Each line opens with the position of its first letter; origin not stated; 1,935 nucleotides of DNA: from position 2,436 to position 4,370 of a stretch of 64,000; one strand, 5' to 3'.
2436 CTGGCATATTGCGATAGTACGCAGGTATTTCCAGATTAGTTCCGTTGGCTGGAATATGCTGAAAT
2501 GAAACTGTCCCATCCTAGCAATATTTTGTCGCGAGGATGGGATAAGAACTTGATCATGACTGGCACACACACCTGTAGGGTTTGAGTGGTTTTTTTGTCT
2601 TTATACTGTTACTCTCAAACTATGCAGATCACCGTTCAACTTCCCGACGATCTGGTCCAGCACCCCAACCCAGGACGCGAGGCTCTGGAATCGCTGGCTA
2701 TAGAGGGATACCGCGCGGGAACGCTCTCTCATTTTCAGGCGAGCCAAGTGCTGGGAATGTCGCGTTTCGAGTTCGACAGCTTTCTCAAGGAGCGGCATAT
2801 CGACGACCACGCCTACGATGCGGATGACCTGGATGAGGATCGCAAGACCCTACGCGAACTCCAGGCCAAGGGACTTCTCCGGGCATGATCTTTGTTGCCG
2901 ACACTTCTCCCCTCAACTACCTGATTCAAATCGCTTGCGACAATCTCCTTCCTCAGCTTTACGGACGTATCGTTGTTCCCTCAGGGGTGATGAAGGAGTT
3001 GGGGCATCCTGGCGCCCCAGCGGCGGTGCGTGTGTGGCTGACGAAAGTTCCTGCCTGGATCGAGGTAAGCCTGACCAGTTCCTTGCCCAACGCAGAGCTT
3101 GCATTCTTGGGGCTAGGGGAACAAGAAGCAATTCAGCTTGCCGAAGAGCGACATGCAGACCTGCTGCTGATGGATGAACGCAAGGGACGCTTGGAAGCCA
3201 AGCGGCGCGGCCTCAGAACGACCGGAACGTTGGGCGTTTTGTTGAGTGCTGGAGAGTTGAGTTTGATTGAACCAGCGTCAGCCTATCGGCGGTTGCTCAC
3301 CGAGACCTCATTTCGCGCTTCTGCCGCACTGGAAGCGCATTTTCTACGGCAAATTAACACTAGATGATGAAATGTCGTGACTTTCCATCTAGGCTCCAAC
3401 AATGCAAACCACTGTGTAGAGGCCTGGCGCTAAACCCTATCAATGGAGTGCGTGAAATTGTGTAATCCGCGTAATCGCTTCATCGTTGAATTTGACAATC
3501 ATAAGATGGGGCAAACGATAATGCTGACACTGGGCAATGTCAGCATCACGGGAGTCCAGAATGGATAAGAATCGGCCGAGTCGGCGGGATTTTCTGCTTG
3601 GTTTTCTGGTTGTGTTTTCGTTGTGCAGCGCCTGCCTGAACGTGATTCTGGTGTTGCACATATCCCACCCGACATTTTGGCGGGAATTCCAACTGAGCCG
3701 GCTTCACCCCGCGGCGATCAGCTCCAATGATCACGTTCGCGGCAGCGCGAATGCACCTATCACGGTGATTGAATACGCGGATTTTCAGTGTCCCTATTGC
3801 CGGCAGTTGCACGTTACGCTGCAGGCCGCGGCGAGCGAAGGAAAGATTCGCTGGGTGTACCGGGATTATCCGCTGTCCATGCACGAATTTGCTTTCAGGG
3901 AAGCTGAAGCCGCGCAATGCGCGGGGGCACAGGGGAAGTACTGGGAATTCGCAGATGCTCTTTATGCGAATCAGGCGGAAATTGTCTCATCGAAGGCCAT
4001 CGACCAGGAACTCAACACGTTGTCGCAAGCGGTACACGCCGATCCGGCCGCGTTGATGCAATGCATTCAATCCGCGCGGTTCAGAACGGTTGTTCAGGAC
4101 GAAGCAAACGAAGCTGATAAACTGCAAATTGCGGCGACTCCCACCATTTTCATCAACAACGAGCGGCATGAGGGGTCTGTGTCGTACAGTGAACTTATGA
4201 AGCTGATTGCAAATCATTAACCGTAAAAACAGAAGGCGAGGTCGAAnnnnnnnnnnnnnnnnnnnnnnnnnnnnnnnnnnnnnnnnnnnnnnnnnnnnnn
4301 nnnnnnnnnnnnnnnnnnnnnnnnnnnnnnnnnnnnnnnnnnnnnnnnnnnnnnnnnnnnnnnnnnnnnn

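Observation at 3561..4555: Dedicated DsbA plus a secreted 10-cysteine granulin-like mini-protein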

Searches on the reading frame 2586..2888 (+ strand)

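Call 3: search_protein_families(library=pfam, proteins=[window:2586-2888:+], max_evalue=1)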
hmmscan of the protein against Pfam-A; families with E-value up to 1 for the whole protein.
window:2586-2888:+ (100 aa): 1 family
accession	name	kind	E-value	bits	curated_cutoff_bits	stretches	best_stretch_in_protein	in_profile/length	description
PF03683.19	UPF0175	-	2.3e-16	59.7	27.9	1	28-87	15-74/75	Uncharacterised protein family (UPF0175)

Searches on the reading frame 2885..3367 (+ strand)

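Call 3: search_protein_families(library=pfam, proteins=[window:2885-3367:+], max_evalue=1)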
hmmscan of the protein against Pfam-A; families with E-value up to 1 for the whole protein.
window:2885-3367:+ (160 aa): 1 family
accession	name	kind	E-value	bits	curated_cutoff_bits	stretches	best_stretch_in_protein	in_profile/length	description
PF11848.13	DUF3368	-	0.0032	17.8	27.3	1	112-156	1-45/46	Domain of unknown function (DUF3368)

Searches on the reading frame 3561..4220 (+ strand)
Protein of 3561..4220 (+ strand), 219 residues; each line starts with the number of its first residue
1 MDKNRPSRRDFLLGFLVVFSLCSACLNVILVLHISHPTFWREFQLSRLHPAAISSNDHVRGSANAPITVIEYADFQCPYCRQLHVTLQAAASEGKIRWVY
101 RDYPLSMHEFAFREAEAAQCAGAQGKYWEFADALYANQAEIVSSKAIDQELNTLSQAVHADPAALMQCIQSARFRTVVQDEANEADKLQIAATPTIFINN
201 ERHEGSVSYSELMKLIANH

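Call 3: search_protein_families(library=pfam, proteins=[window:3561-4220:+], max_evalue=1)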
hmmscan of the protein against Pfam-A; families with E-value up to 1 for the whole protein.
window:3561-4220:+ (219 aa): 6 families
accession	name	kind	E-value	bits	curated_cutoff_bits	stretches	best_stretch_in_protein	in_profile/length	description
PF13462.12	Thioredoxin_4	-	1.4e-33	116.9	23.2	1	56-216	4-163/165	Thioredoxin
PF01323.26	DSBA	-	1.5e-13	51.4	25.6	1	68-215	1-189/191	DSBA-like thioredoxin domain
PF18400.7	Thioredoxin_12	-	3.6e-07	30.7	26.1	1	53-106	130-185/190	Thioredoxin-like domain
PF13098.12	Thioredoxin_2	-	1.8e-05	25.4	27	1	69-213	9-101/104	Thioredoxin-like domain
PF13192.12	Thioredoxin_3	-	0.00039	20.8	24.8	1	180-213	37-71/76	Thioredoxin domain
PF25011.1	VSR_TRX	-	0.0012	19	27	1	119-216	104-207/208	Vacuolar sorting receptor thioredoxin-like domain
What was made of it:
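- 3561..4220 (+): dsbA paralogue, 219 aa. It has an N-terminal signal anchor (about residues 11-33), a CPYC active site (residues 77-80, nt 3789-3800) and a T-P-T cis-Pro-type loop (residues 193-195). Pfam Thioredoxin_4 1.4e-33 and DSBA 1.5e-13 (call 3).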

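Call 4: search_protein_families(library=ncbifam, proteins=[window:3561-4220:+], max_evalue=1)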
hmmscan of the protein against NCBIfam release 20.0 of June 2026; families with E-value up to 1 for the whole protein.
window:3561-4220:+ (219 aa): 5 families
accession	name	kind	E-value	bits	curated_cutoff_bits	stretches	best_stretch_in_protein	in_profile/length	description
NF041057.1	Rcas_1661_fam_Se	equivalog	1.7e-25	90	190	1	58-217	82-245/247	Rcas_1661 family thioredoxin-like (seleno)lipoprotein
NF008657.0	PRK11657.1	equivalog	1.5e-05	24.3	124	1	60-91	112-143/251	thiol:disulfide interchange protein DsbG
NF047695.1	ThlDiSintDsbAHaem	equivalog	0.0042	16.5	290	0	167-202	142-177/206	thiol:disulfide interchange protein DsbA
NF008129.0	PRK10877.1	equivalog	0.071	12.4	215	1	69-144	111-184/237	bifunctional protein-disulfide isomerase/oxidoreductase DsbC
NF008198.0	PRK10954.1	equivalog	0.13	11.9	279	0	65-88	38-60/207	thiol:disulfide interchange protein DsbA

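Call 37: find_related_loci(query=window:3561-4217:+, collection=genome_contigs, flank=4000)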
Query window:3561-4217:+ (219 aa) in genome_contigs; peptide patterns used: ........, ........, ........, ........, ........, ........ (x = any residue, [..] = any of these).
599 stretches matched a pattern (row limit reached: there are more); 517 encode a relative of the query (tblastn E <= 1e-3); the best 80 are kept; 80 distinct loci.
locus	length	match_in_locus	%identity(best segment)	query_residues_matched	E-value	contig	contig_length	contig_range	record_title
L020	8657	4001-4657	88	1-219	2e-133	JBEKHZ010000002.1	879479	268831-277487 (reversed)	MAG: Terracidiphilus sp. isolate SPRUCE 289 SPRUCE_289_2, whole genome shotgun sequence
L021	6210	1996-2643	90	4-219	8e-133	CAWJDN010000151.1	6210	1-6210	MAG: uncultured Acidobacteriaceae bacterium isolate MFD04752.bin.2.45 genome assembly, contig: contig_180489, whole geno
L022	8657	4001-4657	86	1-219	2e-131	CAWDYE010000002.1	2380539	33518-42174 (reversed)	MAG: uncultured Acidobacteriaceae bacterium isolate MFD01231.bin.1.95 genome assembly, contig: contig_16352, whole genom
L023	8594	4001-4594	37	15-217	4e-46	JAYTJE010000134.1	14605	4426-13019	MAG: Nitrospirota bacterium isolate GFS_2908 GFS_2908_133, whole genome shotgun sequence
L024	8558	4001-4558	35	27-217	3e-40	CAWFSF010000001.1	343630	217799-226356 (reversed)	MAG: Nitrospirota bacterium isolate MFD00905.bin.2.216 genome assembly, contig: contig_11754, whole genome shotgun seque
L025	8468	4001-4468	39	59-216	2e-35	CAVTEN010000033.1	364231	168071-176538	MAG: uncultured delta proteobacterium isolate MFD00964.bin.2.270 genome assembly, contig: contig_60194, whole genome sho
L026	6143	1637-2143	39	47-216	1e-34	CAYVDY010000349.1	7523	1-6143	MAG TPA_asm: uncultured Candidatus Solibacter sp. isolate SRP302447_co4_276 genome assembly, contig: NODE_26433_length_7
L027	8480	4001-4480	37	58-219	1e-34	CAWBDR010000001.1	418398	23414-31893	MAG: uncultured Acidobacteriaceae bacterium isolate MFD09603.bin.1.116 genome assembly, contig: contig_1959, whole genom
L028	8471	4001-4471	36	53-212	4e-34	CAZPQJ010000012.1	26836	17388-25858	MAG TPA_asm: uncultured Gammaproteobacteria bacterium isolate SRP342105_co1_419 genome assembly, contig: NODE_2333_lengt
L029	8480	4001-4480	38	58-219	8e-34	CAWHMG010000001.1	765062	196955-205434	MAG: Terriglobia bacterium isolate MFD09603.bin.1.298 genome assembly, contig: contig_1633, whole genome shotgun sequenc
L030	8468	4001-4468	38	59-216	1e-33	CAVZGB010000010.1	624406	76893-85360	MAG: uncultured delta proteobacterium isolate MFD05521.bin.1.220 genome assembly, contig: contig_26023, whole genome sho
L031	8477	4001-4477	35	56-216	2e-33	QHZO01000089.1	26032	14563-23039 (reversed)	MAG: Acidobacteria bacterium isolate gp13 AA73 14_0903_13_30cm_scaffold_1101278_curated, whole genome shotgun sequence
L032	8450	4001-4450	37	54-206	1e-32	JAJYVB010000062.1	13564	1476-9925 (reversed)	MAG: Deltaproteobacteria bacterium isolate FK1.bin62 NODE_4759_length_13564_cov_1.157848, whole genome shotgun sequence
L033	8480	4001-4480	37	58-219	2e-32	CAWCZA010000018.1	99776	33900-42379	MAG: uncultured Gammaproteobacteria bacterium isolate MFD09671.bin.1.140 genome assembly, contig: contig_66137, whole ge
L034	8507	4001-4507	41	47-216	1e-32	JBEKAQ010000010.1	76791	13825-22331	MAG: Bryobacteraceae bacterium isolate SPRUCE 116 SPRUCE_116_10, whole genome shotgun sequence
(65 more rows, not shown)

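Call 42: find_related_loci(query=A5, collection=metagenome_contigs, flank=3000)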
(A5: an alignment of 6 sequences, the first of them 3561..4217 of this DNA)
Query A5 (219 aa) in metagenome_contigs; peptide patterns used: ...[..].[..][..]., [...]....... (x = any residue, [..] = any of these).
600 stretches matched a pattern (row limit reached: there are more); 582 encode a relative of the query (tblastn E <= 1e-3); the best 80 are kept; 80 distinct loci.
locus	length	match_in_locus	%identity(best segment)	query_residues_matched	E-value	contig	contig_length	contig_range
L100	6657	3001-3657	88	1-219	1e-133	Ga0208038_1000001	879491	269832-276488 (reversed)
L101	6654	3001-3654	87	1-218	4e-131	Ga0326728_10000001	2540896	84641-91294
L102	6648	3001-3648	87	4-219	2e-129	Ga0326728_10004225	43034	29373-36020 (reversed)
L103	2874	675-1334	61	1-219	5e-91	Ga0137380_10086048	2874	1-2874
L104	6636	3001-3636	53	9-219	1e-68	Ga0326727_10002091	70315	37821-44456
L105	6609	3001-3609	39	15-216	6e-44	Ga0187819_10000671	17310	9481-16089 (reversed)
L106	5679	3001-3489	37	53-216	3e-35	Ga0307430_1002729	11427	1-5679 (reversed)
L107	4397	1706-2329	33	6-198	2e-34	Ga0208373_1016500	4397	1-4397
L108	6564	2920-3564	28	4-216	2e-33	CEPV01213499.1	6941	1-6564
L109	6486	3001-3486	34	52-216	1e-33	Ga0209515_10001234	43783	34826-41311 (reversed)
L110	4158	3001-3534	35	36-216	4e-33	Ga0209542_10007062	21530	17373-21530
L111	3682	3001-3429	39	53-198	1e-32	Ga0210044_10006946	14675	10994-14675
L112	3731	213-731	30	44-216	5e-33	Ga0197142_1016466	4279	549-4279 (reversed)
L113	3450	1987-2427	39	57-198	1e-32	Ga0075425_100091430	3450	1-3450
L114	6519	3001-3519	41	54-216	2e-32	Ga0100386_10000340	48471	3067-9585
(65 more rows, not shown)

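Call 76: search_solved_structures(query=window:3561-4217:+, max_evalue=0.001)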
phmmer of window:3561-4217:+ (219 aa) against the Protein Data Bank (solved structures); distinct sequences matched with E-value up to 0.001: 20.
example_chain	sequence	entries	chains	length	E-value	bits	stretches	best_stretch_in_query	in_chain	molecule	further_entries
3gyk_A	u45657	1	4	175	5.3e-12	49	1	56-214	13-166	27kDa outer membrane protein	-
4pwp_A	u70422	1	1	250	1.3e-11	47.7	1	59-217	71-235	DsbA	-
4pwo_A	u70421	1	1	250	1.7e-11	47.3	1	59-217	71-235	DsbA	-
7unn_A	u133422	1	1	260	1.9e-11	47.2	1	59-217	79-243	Thioredoxin domain-containing protein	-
4n30_A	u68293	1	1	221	2.2e-11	47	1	53-203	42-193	Protein disulfide isomerase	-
7uno_A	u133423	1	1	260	2.9e-10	43.3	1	59-217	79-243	Thioredoxin domain-containing protein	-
3eu3_A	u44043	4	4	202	9.2e-10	41.7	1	58-216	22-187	BdbD | Disulfide bond formation protein D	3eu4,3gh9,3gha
3f4r_A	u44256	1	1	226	2.8e-09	40.1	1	55-203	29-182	Putative uncharacterized protein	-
3f4s_A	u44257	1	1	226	1.4e-08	37.8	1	55-203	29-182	Putative uncharacterized protein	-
3f4t_A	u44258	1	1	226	6.7e-07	32.3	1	55-203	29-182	Putative uncharacterized protein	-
6eez_A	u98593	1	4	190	1e-05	28.5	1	60-148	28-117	DsbA-like disulfide oxidoreductase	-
3bci_A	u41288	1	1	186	3.1e-05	26.9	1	62-216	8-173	Disulfide bond protein A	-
3bd2_A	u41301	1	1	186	3.2e-05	26.8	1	62-216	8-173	Disulfide bond protein A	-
3bck_A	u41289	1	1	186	0.00015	24.7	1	62-216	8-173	Disulfide bond protein A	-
4xvw_A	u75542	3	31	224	0.00046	23.1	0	60-215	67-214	DsbA-like protein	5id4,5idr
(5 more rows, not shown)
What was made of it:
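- Closest known: Membrane-anchored or lipoprotein DsbA-like oxidases of the Thioredoxin_4 group. Same: These are among the best matches among solved structures, ~1e-11 to 3e-5 (call 76).
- The DsbA's best matches among solved structures carry DsbA/BdbD-type names (~1e-11 to 1e-9), well ahead of the copper/metal-resistance (ScsC-type) entries at ~5e-4 (call 76). Weak NCBIfam DsbG (call 4) and PDB hits to entries titled 'Copper resistance protein' and 'Metal resistance protein', which I take to be ScsC-type proteins (call 76), are present. The DsbA's best matches among solved structures carry DsbA/BdbD-type names rather than the copper/metal-resistance ones (call 76).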
